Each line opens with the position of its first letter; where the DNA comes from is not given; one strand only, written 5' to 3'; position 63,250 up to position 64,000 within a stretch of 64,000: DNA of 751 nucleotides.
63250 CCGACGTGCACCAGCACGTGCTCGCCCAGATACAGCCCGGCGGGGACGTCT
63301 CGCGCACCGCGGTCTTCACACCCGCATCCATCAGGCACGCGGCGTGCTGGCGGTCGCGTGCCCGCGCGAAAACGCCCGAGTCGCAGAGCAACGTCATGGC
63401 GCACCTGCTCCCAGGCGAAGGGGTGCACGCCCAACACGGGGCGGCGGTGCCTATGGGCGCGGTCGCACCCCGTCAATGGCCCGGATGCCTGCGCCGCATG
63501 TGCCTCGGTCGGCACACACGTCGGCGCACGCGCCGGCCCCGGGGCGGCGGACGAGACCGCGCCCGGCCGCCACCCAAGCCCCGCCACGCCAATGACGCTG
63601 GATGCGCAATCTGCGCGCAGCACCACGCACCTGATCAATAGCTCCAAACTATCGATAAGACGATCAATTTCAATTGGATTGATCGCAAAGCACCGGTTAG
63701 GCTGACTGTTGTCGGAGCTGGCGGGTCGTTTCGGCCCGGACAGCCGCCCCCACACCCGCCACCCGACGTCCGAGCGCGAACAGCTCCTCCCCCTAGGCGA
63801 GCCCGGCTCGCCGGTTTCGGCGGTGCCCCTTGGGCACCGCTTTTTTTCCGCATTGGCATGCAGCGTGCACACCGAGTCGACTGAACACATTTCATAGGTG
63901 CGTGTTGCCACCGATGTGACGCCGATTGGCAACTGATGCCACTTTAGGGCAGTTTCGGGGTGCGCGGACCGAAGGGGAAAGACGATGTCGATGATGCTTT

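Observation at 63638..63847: Candidate OxyR-activated small RNA (OxyS analogue) with anti-Shine-Dalgarno motif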

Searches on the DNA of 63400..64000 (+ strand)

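Call 4: search_rna_families(source=window, start=63400, end=64000, threshold=evalue, max_evalue=10, show_alignments=3)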
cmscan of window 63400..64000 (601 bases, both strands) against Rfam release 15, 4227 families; matches with E-value up to 10: 3.
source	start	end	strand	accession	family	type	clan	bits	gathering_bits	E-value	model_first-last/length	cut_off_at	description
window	63818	63854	+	RF00519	suhB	Gene; sRNA;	CL00108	15.7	41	1.4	1-77/77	no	Makes More Granules Regulator RNA (mmgR)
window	63779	63842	+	RF01386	isrB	Gene; sRNA;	-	14.7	35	5.2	1-87/87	no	isrB Hfq binding RNA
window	63546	63577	-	RF01686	Acido-1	Gene; sRNA;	-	12.8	50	8.7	35-64/64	no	Acido-1 RNA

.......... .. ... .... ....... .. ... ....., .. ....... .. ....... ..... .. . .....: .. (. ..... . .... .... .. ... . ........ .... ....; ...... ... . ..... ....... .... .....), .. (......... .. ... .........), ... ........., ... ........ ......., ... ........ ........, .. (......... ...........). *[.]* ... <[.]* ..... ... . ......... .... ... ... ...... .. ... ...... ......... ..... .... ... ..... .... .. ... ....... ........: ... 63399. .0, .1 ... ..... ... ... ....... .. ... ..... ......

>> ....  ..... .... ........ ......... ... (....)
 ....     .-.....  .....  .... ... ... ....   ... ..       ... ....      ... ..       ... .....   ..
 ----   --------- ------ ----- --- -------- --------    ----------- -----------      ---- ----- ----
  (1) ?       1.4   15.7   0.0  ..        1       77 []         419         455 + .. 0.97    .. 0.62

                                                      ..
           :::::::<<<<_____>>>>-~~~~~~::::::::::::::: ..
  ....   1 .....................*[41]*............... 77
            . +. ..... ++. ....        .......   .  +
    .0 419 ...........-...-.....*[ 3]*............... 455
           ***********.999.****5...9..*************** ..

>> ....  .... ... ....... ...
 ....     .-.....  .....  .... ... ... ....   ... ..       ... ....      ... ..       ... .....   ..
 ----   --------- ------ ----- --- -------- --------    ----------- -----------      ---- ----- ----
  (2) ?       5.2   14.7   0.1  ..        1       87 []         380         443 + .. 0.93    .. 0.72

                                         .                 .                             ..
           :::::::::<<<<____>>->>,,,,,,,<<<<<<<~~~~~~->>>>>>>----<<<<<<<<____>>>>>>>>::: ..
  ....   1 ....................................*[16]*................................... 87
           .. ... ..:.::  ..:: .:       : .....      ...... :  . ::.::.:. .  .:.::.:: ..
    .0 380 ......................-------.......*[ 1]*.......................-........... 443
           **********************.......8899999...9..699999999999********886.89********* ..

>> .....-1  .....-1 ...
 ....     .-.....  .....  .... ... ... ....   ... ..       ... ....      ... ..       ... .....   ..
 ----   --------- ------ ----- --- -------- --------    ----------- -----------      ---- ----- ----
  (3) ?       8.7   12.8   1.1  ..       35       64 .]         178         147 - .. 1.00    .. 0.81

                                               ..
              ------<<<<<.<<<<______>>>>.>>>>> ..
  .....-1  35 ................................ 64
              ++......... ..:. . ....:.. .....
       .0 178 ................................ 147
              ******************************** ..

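Call 46: build_rna_model(alignment_id=A3, structure=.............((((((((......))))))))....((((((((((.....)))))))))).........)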
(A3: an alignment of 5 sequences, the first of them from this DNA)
Model R1 built from alignment A3 (5 sequences, 73 columns); structure: as given.
model positions 68; base pairs 18; branch points 1; effective number of sequences 2.45; information 0.827 bits per position. Calibrated on 0.2 Mb of random sequence (short: E-values are rough).
structure used (alignment columns):
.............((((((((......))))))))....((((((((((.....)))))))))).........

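Call 47: search_with_rna_model(model_id=R1, sources=[window, L001, L002, L003, L006, L007, L008, L009], max_evalue=10)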
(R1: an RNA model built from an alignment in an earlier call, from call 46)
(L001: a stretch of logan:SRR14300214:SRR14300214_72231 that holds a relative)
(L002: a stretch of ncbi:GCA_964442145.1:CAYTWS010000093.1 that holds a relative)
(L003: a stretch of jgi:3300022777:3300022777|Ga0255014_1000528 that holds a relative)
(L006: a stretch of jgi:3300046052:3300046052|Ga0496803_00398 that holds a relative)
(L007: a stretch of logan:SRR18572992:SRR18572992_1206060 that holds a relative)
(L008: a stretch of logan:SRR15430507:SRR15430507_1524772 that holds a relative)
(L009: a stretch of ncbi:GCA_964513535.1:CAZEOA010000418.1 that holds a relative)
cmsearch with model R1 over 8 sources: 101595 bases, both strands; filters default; matches with E-value up to 10: 31.
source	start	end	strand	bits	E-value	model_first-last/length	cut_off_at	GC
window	63781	63848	+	82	1.1e-22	1-68/68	no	0.69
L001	6373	6440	+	82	1.1e-22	1-68/68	no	0.69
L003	3785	3854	+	81.1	2e-22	1-68/68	no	0.74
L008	477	544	+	77.7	2.2e-21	1-68/68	no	0.66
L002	2772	2841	+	75.2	1.2e-20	1-68/68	no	0.7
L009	753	818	+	72.9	6.3e-20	1-68/68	no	0.62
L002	2811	2834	-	19.7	0.00084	39-61/68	no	0.83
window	63820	63840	-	19.3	0.001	40-60/68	no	0.81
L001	6412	6432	-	19.3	0.001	40-60/68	no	0.81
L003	3823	3847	-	16.8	0.0059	39-61/68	no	0.92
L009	789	811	-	16.5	0.0077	39-61/68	no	0.78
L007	205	265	-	14.8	0.024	1-68/68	no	0.74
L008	516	537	-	14.2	0.038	39-61/68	no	0.86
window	56786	56836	-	11.3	0.27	14-64/68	no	0.75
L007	210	250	+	11.2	0.31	14-61/68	no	0.78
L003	3799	3817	-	11.1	0.33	15-33/68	no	0.74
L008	490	511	-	10.5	0.48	14-34/68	no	0.68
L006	7602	7670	-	10.1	0.67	1-68/68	no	0.67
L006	5458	5534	+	10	0.71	1-68/68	no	0.62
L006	6545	6595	+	9.5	0.98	1-68/68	no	0.61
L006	2651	2668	+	9.2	1.2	16-32/68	no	0.72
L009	1591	1661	-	7.9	3.1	1-68/68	no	0.73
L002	3159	3210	+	7.7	3.4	14-62/68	no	0.75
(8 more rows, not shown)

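Call 77: search_with_rna_model(model_id=R1, sources=[L022, L023, L024, L025], max_evalue=1)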
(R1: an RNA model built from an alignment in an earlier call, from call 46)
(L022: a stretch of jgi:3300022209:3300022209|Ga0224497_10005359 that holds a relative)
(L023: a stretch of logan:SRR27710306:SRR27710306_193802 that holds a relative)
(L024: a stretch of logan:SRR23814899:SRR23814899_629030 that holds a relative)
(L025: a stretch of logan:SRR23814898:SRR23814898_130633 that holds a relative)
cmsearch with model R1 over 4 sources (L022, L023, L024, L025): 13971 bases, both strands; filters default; matches with E-value up to 1: 1.
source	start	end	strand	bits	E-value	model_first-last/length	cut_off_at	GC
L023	290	311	-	7.5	0.56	14-34/68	no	0.73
